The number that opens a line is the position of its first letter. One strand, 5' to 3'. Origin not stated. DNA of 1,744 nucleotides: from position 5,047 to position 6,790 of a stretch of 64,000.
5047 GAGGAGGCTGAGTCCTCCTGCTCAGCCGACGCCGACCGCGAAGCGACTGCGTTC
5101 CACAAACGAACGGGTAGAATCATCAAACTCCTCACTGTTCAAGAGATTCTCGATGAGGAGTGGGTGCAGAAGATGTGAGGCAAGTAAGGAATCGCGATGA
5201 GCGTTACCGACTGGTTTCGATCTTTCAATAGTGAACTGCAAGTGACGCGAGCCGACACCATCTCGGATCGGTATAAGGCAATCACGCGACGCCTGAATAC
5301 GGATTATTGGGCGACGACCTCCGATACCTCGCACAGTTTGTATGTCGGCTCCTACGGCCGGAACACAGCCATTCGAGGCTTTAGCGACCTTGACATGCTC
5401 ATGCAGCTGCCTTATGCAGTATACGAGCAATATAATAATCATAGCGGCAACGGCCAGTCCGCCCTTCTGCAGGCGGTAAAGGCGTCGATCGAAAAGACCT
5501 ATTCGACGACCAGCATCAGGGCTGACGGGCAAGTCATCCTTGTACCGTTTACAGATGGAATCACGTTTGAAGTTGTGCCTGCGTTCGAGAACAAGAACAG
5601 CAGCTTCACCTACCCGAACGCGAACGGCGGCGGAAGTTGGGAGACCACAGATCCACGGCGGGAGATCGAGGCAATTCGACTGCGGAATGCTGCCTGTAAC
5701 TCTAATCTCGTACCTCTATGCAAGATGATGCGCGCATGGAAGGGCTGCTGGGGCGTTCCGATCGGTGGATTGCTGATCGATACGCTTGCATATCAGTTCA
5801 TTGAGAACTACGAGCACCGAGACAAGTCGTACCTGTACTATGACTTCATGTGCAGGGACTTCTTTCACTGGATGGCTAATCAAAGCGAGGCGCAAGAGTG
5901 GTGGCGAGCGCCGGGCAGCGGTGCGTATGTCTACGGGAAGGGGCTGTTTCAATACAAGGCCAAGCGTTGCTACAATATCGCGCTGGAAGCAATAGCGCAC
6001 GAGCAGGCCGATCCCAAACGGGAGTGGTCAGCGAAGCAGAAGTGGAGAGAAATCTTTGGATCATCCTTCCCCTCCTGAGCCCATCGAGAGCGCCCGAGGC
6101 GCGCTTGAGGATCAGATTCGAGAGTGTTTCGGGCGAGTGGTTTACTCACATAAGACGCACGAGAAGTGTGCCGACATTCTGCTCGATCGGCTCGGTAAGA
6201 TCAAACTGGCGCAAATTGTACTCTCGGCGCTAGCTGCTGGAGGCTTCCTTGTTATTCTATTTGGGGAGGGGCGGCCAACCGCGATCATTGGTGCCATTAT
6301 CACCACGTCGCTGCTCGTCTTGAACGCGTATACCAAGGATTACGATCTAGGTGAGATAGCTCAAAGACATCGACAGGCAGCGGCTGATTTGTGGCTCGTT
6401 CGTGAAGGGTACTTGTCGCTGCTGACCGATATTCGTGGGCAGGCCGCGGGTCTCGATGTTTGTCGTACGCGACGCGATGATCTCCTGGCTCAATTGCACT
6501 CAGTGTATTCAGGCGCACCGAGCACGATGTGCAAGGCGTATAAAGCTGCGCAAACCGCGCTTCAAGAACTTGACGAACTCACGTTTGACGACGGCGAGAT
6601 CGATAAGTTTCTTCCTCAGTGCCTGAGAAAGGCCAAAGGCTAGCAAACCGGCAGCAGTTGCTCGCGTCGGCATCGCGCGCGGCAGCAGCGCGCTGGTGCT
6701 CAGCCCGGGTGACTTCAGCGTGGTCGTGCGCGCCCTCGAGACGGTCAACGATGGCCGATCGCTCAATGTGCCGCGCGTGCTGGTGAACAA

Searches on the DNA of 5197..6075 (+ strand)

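Call 55: search_dna_similar(query=L089:6001-7440:+, collection=ecoli_genomes, mode=near, max_rows=8)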
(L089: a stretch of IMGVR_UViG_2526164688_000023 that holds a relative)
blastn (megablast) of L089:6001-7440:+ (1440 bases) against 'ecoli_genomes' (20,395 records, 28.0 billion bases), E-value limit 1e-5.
Records with a match: 47; places in all: 49; records where one place covers at least 80% of the query: 46.
Genomes with a match: 47 of 5426; with a place that covers at least 80% of the query: 46. Places per genome that has any: lowest 1, median 1, highest 2. On chromosomes: 49 places; on plasmids: 0.
Best place of each record, by identity: >=99% 47.
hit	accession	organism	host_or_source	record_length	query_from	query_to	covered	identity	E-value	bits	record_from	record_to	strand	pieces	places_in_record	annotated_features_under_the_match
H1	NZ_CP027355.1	Escherichia coli strain 2013C-4991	Homo sapiens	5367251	1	1440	100%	100.0%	0e+0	2660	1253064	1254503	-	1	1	SMODS domain-containing nucleotidyltransferase | SLATT domain-containing protein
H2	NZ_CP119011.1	Escherichia coli strain CE0007a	Bos taurus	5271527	1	1440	100%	100.0%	0e+0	2660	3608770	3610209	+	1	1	SMODS domain-containing nucleotidyltransferase | SLATT domain-containing protein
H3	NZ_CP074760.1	Escherichia coli strain DEC9B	Homo sapiens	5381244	1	1440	100%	100.0%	0e+0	2660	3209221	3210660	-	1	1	SMODS domain-containing nucleotidyltransferase | SLATT domain-containing protein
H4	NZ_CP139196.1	Escherichia coli strain GN25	night heron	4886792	1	1440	100%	100.0%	0e+0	2660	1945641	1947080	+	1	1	SMODS domain-containing nucleotidyltransferase | SLATT domain-containing protein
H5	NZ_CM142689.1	Escherichia coli strain UID2309220033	Homo sapiens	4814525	1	1440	100%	100.0%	0e+0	2660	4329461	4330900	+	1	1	SMODS domain-containing nucleotidyltransferase | SLATT domain-containing protein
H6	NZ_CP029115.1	Escherichia coli strain AR435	missing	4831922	1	1440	100%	99.9%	0e+0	2654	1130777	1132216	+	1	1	SMODS domain-containing nucleotidyltransferase | SLATT domain-containing protein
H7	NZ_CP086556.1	Escherichia coli strain ESY002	Homo sapiens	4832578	1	1440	100%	99.9%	0e+0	2654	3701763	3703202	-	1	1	SMODS domain-containing nucleotidyltransferase | SLATT domain-containing protein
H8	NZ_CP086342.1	Escherichia coli strain ESY001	Homo sapiens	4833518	1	1440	100%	99.9%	0e+0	2654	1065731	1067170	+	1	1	SMODS domain-containing nucleotidyltransferase | SLATT domain-containing protein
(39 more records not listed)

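Call 58: get_annotated_region(hit=H1, flank=7000)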
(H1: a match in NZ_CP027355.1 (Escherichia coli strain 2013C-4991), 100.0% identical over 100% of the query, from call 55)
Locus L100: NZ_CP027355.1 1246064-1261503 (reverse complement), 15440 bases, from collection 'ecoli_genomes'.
description: Escherichia coli strain 2013C-4991 chromosome, complete genome
organism: Escherichia coli strain 2013C-4991 (NCBI taxid 562)
replicon: chromosome; assembly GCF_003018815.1
host: Homo sapiens; source: stool; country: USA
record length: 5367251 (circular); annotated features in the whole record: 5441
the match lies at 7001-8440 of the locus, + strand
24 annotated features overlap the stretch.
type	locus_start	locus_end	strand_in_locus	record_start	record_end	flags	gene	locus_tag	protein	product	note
CDS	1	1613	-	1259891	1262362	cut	-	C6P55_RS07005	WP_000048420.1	exonuclease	-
CDS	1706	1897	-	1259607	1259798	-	ydfD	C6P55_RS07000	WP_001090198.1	lysis protein YdfD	-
CDS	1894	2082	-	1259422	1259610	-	dicB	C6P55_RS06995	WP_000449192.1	cell division inhibition protein DicB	-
CDS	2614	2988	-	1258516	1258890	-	-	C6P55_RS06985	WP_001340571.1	hypothetical protein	-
CDS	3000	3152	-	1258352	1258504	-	-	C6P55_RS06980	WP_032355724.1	DUF1391 family protein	-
CDS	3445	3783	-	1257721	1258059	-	-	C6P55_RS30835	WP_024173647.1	LexA family protein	-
CDS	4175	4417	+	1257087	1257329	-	-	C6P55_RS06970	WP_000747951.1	Cro/CI family transcriptional regulator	-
CDS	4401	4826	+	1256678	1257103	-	-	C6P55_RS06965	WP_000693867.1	toxin YdaT family protein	-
CDS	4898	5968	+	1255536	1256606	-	-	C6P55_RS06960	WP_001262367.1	hypothetical protein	-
CDS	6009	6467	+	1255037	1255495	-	-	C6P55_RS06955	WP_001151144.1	DUF977 family protein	-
CDS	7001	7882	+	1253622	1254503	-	-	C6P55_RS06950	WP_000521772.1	SMODS domain-containing nucleotidyltransferase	-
CDS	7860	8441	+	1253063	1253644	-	-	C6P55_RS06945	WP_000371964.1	SLATT domain-containing protein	-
CDS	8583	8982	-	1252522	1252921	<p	-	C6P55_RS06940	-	recombinase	frameshifted; incomplete; partial in the middle of a contig; missing N-terminus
CDS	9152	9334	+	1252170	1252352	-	-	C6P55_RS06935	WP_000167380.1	hypothetical protein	-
CDS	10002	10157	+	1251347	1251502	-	hokD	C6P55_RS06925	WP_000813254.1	type I toxin-antitoxin system toxin HokD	-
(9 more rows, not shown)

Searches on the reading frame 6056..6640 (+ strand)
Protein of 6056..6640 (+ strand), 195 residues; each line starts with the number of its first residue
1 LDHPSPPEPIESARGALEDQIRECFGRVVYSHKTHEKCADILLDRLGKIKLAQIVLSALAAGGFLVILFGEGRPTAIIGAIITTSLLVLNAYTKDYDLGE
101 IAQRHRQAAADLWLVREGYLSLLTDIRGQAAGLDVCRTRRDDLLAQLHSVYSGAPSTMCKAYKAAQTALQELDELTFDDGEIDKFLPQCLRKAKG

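Call 4: search_protein_families(library=pfam, proteins=[window:6056-6640:+], max_evalue=1)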
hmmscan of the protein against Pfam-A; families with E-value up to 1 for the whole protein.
window:6056-6640:+ (195 aa): 3 families
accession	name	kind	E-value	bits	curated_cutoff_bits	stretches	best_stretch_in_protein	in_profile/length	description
PF18186.6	SLATT_4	-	1.5e-65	220.4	27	1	17-181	1-165/165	SMODS and SLOG-associating 2TM effector domain family 4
PF14362.11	DUF4407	-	0.07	12.9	31.3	1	76-173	89-194/297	Domain of unknown function (DUF4407)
PF09964.14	DUF2198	-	0.26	11.8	25.7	1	55-96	2-42/72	Uncharacterized protein conserved in bacteria (DUF2198)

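Call 5: search_protein_families(library=padloc, proteins=[window:6056-6640:+], max_evalue=1)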
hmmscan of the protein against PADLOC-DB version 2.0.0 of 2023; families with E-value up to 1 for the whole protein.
window:6056-6640:+ (195 aa): 3 families
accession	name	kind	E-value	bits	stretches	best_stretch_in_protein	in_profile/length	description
PDLC00696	Effector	-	2.3e-76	253.7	1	13-193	6-186/189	2TM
PDLC00690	Effector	-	2.7e-16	57.9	1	16-170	7-161/187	2TM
PDLC00712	Effector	-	0.043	11.9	1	28-169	23-157/171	2TM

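Call 6: search_protein_families(library=ncbifam, proteins=[window:6056-6640:+], max_evalue=1)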
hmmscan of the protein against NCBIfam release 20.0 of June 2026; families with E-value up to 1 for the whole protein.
window:6056-6640:+ (195 aa): 2 families
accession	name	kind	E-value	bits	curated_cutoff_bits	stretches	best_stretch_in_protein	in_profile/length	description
NF033632.1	SLATT_4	domain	4.2e-37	127.4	55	1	20-171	1-152/154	SLATT domain-containing protein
NF033634.1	SLATT_1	domain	0.0089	16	41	1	50-129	28-105/132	SLATT domain-containing protein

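Call 19: search_solved_structures(query=window:6056-6640:+, max_evalue=10, show_alignments=1)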
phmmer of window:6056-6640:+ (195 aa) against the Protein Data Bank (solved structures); distinct sequences matched with E-value up to 10: 1.
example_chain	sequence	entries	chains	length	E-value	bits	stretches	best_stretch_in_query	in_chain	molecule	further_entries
7dq9_A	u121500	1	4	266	0.3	14.1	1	34-147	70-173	Predicted hydrolases or acyltransferases (Alpha/beta hydrolase superfamily)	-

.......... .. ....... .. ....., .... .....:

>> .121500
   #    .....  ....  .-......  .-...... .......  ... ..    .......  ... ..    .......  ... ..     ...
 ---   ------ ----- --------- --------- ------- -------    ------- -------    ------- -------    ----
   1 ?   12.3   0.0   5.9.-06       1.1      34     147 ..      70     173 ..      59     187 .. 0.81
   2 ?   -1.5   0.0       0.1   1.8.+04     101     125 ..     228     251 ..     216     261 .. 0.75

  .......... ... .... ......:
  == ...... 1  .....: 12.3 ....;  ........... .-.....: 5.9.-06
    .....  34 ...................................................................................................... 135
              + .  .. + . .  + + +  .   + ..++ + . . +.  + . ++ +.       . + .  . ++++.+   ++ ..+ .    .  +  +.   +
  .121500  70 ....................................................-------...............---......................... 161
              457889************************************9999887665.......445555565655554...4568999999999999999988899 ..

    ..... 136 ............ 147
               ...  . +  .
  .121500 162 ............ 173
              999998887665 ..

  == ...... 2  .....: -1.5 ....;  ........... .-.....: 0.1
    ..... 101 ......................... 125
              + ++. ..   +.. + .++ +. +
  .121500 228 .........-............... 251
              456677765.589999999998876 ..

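Call 32: find_homologous_proteins(query=window:6056-6640:+, max_evalue=0.00001)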
Query window:6056-6640:+ (195 aa): 4018 proteins with E <= 0.00001 among 5200 candidates; the best 120 are listed.
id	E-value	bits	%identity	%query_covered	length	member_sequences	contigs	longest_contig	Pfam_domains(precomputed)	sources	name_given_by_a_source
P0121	1.2e-123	428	99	100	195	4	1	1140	PF18186.7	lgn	-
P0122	2.5e-89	316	77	98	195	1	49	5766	PF18186.7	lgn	-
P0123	2.0e-73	264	67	92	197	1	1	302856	PF18186.7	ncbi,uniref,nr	ncbi:SLATT domain-containing protein [Pelagicoccus sp. SDUM812005]|uniref:SLATT domain-containing pr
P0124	6.2e-73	263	66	91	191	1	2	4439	PF18186.7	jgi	jgi:hypothetical protein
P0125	1.6e-72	261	62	98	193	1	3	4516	PF18186.7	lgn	-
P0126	3.9e-72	260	61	98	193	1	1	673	PF18186.7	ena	-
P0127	4.0e-72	260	63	95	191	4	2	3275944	PF18186.7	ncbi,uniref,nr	ncbi:SLATT domain-containing protein [Alkalilimnicola ehrlichii MLHE-1]|uniref:SMODS and SLOG-associ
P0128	4.6e-72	260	60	98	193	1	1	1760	PF18186.7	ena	-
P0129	4.7e-72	260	62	99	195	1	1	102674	PF18186.7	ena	-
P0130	7.3e-72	259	65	92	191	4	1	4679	PF18186.7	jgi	jgi:hypothetical protein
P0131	1.7e-71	258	64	98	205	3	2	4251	PF18186.7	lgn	-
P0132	2.2e-71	258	61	98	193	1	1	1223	PF18186.7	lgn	-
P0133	2.2e-71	258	64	98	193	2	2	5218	PF18186.7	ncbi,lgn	-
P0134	2.7e-71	257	63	93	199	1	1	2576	PF18186.7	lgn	-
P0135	3.0e-71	257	63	95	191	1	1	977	PF18186.7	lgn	-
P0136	3.6e-71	257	63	98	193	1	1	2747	PF18186.7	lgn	-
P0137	4.0e-71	257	63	95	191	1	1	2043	PF18186.7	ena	-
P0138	4.0e-71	257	65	90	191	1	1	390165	PF18186.7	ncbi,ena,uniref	ncbi:SLATT domain-containing protein [Marinomonas gallaica]|uniref:SLATT domain-containing protein n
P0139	4.1e-71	257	63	93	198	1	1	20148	PF18186.7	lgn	-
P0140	4.2e-71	257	59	99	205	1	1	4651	PF18186.7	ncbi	-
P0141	5.0e-71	256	65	90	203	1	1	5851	PF18186.7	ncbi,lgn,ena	-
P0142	6.7e-71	256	61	97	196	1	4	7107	PF18186.7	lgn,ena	-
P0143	7.2e-71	256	63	92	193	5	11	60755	PF18186.7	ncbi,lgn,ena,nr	ncbi:MAG: SLATT domain-containing protein [Syntrophorhabdaceae bacterium]|nr:SLATT domain-containing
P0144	8.4e-71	256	60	98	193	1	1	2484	PF18186.7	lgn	-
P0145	9.6e-71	255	60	99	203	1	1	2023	PF18186.7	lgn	-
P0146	1.1e-70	255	65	90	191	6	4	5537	PF18186.7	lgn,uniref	uniref:SMODS and SLOG-associating 2TM effector domain-containing protein n=1 Tax=Marinomonas sp. (st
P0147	1.1e-70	255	65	90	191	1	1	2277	PF18186.7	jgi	jgi:hypothetical protein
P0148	1.2e-70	255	60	98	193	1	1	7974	PF18186.7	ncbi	-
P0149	1.2e-70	255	60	98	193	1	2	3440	PF18186.7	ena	-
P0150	1.2e-70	255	62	98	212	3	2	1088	PF18186.7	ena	-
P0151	1.4e-70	255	62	99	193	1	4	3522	PF18186.7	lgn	-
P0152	1.5e-70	255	60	98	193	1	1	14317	PF18186.7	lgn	-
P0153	1.6e-70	255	60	99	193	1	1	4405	PF18186.7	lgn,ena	-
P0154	1.7e-70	255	62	99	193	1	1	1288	PF18186.7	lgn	-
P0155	1.8e-70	255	60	98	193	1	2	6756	PF18186.7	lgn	-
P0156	1.9e-70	254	60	98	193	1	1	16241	PF18186.7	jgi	jgi:hypothetical protein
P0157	1.9e-70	254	62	95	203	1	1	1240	PF18186.7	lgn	-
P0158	2.0e-70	254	59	98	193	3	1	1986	PF18186.7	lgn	-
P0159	2.1e-70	254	60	99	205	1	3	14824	PF18186.7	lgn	-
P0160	2.6e-70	254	61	99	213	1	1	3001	PF18186.7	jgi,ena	-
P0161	2.6e-70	254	59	98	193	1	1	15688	PF18186.7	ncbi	ncbi:MAG: SLATT domain-containing protein [Syntrophales bacterium]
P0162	3.2e-70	254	60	98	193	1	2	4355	PF18186.7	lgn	-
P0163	3.3e-70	254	60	98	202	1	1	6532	PF18186.7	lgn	-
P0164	3.4e-70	254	59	99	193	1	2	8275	PF18186.7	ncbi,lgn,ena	-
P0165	3.6e-70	254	61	97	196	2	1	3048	PF18186.7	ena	-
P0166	3.8e-70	253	62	93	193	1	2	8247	PF18186.7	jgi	-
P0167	4.5e-70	253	63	93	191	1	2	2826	PF18186.7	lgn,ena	-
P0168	4.6e-70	253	64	93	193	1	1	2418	PF18186.7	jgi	jgi:hypothetical protein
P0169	4.6e-70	253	61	96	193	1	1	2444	PF18186.7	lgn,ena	-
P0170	4.9e-70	253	60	98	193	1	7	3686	PF18186.7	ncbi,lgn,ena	-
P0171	5.0e-70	253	60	98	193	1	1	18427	PF18186.7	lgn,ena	-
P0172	5.6e-70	253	59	99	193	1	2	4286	PF18186.7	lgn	-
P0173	5.7e-70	253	61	99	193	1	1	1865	PF18186.7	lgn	-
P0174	5.8e-70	253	60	98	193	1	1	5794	PF18186.7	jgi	-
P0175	5.9e-70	253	59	98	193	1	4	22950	PF18186.7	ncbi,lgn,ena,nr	ncbi:MAG TPA: SLATT domain-containing protein [Smithellaceae bacterium]|nr:SLATT domain-containing p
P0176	6.0e-70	253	61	99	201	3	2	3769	PF18186.7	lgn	-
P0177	7.0e-70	253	58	98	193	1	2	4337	PF18186.7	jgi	-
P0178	7.5e-70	253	61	98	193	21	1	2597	PF18186.7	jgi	-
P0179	7.8e-70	252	61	98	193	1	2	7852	PF18186.7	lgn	-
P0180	7.8e-70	252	59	98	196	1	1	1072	PF18186.7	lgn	-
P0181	8.0e-70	252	61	98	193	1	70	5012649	PF18186.7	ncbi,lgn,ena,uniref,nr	ncbi:hypothetical protein CF134_15295 [Aeromonas salmonicida]|uniref:SMODS and SLOG-associating 2TM 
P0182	8.1e-70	252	60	99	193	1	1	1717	PF18186.7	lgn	-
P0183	8.2e-70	252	60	99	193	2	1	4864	PF18186.7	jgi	-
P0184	8.6e-70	252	61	98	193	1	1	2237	PF18186.7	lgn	-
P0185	8.6e-70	252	60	99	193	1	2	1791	PF18186.7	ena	-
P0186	8.7e-70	252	60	98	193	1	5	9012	PF18186.7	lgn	-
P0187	8.8e-70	252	64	92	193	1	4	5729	PF18186.7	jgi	-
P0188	8.8e-70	252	62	97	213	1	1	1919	PF18186.7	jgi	jgi:hypothetical protein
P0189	9.2e-70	252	64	91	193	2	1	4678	PF18186.7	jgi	-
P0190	9.3e-70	252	65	93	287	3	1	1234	PF18186.7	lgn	-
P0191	9.4e-70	252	61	98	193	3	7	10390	PF18186.7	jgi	-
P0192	9.4e-70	252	62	100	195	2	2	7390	PF18186.7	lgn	-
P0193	9.6e-70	252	60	98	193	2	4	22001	PF18186.7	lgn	-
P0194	9.7e-70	252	64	92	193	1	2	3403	PF18186.7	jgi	jgi:hypothetical protein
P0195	9.8e-70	252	60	99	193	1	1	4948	PF18186.7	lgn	-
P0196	1.0e-69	252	58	99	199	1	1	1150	PF18186.7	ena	-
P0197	1.0e-69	252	59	98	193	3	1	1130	PF18186.7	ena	-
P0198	1.1e-69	252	61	98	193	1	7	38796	PF18186.7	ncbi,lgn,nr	ncbi:hypothetical protein DN600_10630 [Aeromonas caviae]|nr:hypothetical protein DN600_10630 [Aeromo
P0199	1.1e-69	252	61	98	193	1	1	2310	PF18186.7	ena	-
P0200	1.1e-69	252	60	98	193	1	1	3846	PF18186.7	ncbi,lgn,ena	-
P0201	1.2e-69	252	58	99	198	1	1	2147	PF18186.7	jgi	jgi:hypothetical protein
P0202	1.2e-69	252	60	98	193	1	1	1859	PF18186.7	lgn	-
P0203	1.2e-69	252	64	92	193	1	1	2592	PF18186.7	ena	-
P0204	1.4e-69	252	60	99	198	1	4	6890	PF18186.7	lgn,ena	-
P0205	1.4e-69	252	62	99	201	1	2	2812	PF18186.7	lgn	-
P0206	1.4e-69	252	61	98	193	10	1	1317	PF18186.7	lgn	-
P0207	1.5e-69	252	59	98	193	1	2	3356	PF18186.7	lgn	-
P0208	1.5e-69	252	61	96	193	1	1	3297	PF18186.7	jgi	-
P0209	1.6e-69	251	60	98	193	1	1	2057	PF18186.7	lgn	-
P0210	1.6e-69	251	60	98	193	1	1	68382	PF18186.7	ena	-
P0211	1.6e-69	251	60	98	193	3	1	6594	PF18186.7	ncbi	-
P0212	1.6e-69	251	61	98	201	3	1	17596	PF18186.7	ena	-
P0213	1.6e-69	251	60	98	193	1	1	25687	PF18186.7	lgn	-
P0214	1.7e-69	251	60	99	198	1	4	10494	PF18186.7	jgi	-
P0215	1.7e-69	251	60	99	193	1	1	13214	PF18186.7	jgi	jgi:hypothetical protein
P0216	1.7e-69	251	61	98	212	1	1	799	PF18186.7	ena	-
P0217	1.8e-69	251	59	99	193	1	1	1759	PF18186.7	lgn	-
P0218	1.9e-69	251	64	92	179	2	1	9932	PF18186.7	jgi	jgi:hypothetical protein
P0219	1.9e-69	251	60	98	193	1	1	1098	PF18186.7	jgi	-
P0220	2.0e-69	251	60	98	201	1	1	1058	PF18186.7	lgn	-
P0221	2.1e-69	251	59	99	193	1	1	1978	PF18186.7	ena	-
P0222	2.1e-69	251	61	95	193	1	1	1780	PF18186.7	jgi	-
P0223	2.1e-69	251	62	95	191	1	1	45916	PF18186.7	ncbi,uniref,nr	ncbi:hypothetical protein AMR76_20785 [Vibrio furnissii]|uniref:SMODS and SLOG-associating 2TM effec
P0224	2.1e-69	251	60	98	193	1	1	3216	PF18186.7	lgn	-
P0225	2.2e-69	251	61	98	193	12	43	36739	PF18186.7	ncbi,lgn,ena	-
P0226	2.3e-69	251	59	98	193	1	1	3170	PF18186.7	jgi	jgi:hypothetical protein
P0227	2.3e-69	251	63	92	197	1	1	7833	PF18186.7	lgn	-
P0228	2.5e-69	251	59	99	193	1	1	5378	PF18186.7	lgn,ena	-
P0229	2.7e-69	251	60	98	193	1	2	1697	PF18186.7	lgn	-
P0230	2.7e-69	251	59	98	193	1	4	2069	PF18186.7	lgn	-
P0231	2.9e-69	251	60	98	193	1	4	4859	PF18186.7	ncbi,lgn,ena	-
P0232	3.0e-69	251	61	98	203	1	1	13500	PF18186.7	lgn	-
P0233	3.1e-69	251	63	98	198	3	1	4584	PF18186.7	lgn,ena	-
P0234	3.5e-69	250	60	100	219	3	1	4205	PF18186.7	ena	-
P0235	3.5e-69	250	58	99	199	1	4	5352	PF18186.7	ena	-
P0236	3.5e-69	250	64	92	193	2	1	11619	PF18186.7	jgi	jgi:hypothetical protein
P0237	3.6e-69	250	64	90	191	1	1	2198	PF18186.7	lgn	-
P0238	3.8e-69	250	60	99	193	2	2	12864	PF18186.7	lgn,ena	-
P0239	3.8e-69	250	63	92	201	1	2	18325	PF18186.7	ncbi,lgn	-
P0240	3.8e-69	250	63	95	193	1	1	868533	PF18186.7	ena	-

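Call 44: predict_structure(alignment_id=A2)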
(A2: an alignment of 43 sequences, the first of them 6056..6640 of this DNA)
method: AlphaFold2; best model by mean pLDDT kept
length: 195 residues; sequences in the alignment: 43
mean_pLDDT: 76.4   pTM: 0.61
mean pLDDT of the five models: 76.4, 73.3, 73.0, 72.4, 68.6
residues with pLDDT >= 90: 20; 70-90: 117; 50-70: 47; < 50: 11
segments of 3 or more residues with pLDDT < 50: 1-5, 174-177
pLDDT, mean of each block of 10 residues (from residue 1): 52 83 87 85 82 84 69 73 82 73 87 92 86 86 89 68 67 54 63 56
secondary structure, 60 per line:
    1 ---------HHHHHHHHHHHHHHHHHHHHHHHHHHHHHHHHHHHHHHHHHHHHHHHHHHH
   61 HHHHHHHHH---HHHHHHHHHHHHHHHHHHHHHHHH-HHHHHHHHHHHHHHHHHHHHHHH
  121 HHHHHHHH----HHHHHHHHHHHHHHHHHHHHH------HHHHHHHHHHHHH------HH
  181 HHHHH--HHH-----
elements in order: H10-69 H73-96 H98-128 H133-153 H160-172 H179-185

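Call 48: fold_search(model_id=the predicted structure, library=pdb)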
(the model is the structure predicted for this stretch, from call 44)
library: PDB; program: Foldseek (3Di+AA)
matches with E <= 10: 418; with E <= 0.001: 0
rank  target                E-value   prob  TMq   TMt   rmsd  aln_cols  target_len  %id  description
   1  8dt0_A                1.7e-01  0.35  0.21  0.27  23.1       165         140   16  Scaffolding protein functional sites using deep learning (released 2022-08-10)
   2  9s99_A                2.2e-01  0.95  0.42  0.44  16.6       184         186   12  CdvB2 filament - high twist, class B (released 2026-01-28)
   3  9s98_C                2.2e-01  0.93  0.39  0.40  16.5       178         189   15  CdvB2 filament - high twist, class A (released 2026-01-28)
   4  9s97_B                2.2e-01  0.82  0.40  0.41  18.3       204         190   13  CdvB2 filament - low twist (released 2026-01-28)
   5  9s9j                  2.2e-01  0.33  0.20  0.23  17.7       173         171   14  S. islandicus CdvB (closed) (released 2026-01-28)
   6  8dt0_B                2.4e-01  0.28  0.21  0.27  23.2       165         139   16  Scaffolding protein functional sites using deep learning (released 2022-08-10)
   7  3q84_A                2.9e-01  0.33  0.24  0.17  21.3       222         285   13  Crystal structure of human PACSIN 1 F-BAR domain (released 2012-02-22)
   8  3hah_A                3.0e-01  0.51  0.27  0.20  18.3       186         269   15  Crystal structure of human PACSIN1 F-BAR domain (C2 lattice) (released 2009-06-16)
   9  9a72_A                3.4e-01  0.84  0.40  0.30  20.6       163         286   13  Integrative model of YFMS-CHEW by crosslinking MS and deep learning (released 2024-09-18)
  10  8tn1_A                3.9e-01  0.47  0.27  0.35  25.1       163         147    8  De novo designed protein binds poly ADP ribose polymerase inhibitors (PARPi) - apo (released 2024-04-24)
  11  6sue_A                4.4e-01  0.51  0.32  0.04  29.8       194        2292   16  Structure of Photorhabdus luminescens Tc holotoxin pore, Mutation TccC3-D651A (released 2019-11-06)
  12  4fzs_A                4.8e-01  0.44  0.32  0.31  17.0       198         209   10  Structure of human SNX1 BAR domain (released 2013-07-10)
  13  3hah_B                4.8e-01  0.16  0.20  0.15  20.0       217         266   13  Crystal structure of human PACSIN1 F-BAR domain (C2 lattice) (released 2009-06-16)
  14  7jh6_A                5.1e-01  0.15  0.19  0.21  26.1       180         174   11  De novo designed two-domain di-Zn(II) and porphyrin-binding protein (released 2020-12-09)
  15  3na7                  5.4e-01  0.69  0.36  0.31  16.8       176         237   11  2.2 Angstrom Structure of the HP0958 Protein from Helicobacter pylori CCUG 17874 (released 2010-09-22)
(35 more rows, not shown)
